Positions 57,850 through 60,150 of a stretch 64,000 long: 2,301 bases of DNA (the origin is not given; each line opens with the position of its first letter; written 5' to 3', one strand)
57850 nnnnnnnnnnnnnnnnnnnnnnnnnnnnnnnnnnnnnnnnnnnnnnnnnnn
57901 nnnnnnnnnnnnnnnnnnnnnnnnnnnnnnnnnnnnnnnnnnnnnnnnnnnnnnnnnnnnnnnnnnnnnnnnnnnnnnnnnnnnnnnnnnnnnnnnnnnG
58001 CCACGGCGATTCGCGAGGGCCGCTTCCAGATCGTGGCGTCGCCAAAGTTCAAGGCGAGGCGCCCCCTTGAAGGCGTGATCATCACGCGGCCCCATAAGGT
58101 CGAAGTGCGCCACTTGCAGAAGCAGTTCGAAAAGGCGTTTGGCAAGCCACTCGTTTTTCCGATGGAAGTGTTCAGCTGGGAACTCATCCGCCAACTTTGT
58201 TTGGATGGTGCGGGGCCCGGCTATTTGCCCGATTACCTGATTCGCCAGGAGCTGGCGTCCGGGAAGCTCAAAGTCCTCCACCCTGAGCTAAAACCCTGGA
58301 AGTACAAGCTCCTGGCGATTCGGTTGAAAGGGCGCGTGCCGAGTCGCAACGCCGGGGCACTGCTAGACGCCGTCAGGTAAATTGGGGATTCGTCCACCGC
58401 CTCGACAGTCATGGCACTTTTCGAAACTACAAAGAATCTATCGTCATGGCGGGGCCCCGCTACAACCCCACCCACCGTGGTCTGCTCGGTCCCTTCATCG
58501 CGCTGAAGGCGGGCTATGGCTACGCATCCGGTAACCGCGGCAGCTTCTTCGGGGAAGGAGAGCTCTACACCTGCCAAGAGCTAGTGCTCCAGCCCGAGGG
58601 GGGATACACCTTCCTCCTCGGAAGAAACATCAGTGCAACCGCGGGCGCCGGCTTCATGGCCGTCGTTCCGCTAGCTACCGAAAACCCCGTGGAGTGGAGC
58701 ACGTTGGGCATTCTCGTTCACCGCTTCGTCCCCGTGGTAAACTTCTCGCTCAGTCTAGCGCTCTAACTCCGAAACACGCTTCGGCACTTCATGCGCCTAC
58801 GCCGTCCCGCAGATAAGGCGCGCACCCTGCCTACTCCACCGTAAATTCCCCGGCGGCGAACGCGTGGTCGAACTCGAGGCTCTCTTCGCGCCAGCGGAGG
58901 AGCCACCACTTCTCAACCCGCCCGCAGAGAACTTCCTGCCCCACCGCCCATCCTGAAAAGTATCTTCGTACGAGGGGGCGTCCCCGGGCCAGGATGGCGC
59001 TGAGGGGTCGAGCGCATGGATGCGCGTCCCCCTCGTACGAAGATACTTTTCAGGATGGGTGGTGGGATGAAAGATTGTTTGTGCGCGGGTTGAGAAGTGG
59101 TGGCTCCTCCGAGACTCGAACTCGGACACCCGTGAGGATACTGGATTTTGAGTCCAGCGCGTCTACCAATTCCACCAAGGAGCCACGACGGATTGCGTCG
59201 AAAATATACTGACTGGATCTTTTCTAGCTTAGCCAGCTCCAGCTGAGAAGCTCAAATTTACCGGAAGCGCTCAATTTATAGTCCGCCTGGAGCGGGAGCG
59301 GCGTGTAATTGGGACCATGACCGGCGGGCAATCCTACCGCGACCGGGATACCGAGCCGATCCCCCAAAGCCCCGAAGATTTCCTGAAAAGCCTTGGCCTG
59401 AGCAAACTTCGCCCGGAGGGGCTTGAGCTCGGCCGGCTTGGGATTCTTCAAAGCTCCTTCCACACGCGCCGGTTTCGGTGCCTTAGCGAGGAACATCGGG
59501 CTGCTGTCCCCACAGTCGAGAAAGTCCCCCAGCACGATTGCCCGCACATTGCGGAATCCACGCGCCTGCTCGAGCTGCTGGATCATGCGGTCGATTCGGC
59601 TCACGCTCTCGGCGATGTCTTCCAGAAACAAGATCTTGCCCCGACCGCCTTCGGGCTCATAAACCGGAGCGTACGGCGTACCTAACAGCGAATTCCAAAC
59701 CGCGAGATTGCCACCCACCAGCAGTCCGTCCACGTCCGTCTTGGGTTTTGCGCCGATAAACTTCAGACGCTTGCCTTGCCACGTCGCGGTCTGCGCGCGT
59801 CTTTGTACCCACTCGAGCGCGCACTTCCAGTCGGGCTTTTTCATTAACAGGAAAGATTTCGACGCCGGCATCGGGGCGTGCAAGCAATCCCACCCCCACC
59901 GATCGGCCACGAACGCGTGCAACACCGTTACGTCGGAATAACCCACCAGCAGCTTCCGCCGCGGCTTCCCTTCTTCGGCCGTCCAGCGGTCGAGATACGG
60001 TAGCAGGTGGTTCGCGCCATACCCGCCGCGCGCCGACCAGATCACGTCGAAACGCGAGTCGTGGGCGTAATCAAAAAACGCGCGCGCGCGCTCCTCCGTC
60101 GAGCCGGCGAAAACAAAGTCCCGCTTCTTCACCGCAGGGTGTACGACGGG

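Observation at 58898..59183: Inverted duplication of the tRNA-Leu 3' end plus flank forms a ~85-bp imperfect palindrome next to the tRNA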

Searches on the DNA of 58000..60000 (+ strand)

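Call 6: search_rna_families(source=window, start=58000, end=60000, threshold=evalue, max_evalue=1)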
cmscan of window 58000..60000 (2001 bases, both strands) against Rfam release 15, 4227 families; matches with E-value up to 1: 3.
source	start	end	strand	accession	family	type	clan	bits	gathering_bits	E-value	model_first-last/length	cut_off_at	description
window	59101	59184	-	RF00005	tRNA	Gene; tRNA;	CL00001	54.6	29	1.7e-10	1-71/71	no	tRNA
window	59272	59302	-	RF01107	SBRMV1_UPD-PKf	Cis-reg;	-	20.7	39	0.76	1-27/27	no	Pseudoknot of upstream pseudoknot domain (UPD) of the 3'UTR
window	59100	59184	+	RF04354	Plastid-ycf2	Cis-reg;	-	19.3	65.7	0.97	1-75/75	no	Plastid-ycf2 5UTR RNA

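Call 53: search_dna_similar(query=window:58860-59100:+, collection=phages, mode=distant, max_evalue=0.01)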
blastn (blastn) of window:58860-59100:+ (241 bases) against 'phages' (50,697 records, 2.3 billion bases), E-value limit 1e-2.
No match.

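Call 54: search_dna_similar(query=window:58860-59100:+, collection=plasmids, mode=distant, max_evalue=0.01)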
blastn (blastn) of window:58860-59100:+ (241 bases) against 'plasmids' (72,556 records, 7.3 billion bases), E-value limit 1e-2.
No match.

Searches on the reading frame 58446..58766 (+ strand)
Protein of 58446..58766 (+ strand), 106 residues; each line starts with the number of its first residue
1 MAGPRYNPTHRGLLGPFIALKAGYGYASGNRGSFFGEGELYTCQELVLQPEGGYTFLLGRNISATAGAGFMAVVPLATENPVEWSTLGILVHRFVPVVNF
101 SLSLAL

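Call 10: search_protein_families(library=pfam, proteins=[window:58446-58766:+], max_evalue=0.01)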
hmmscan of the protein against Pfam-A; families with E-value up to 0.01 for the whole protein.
window:58446-58766:+ (106 aa): 0 families
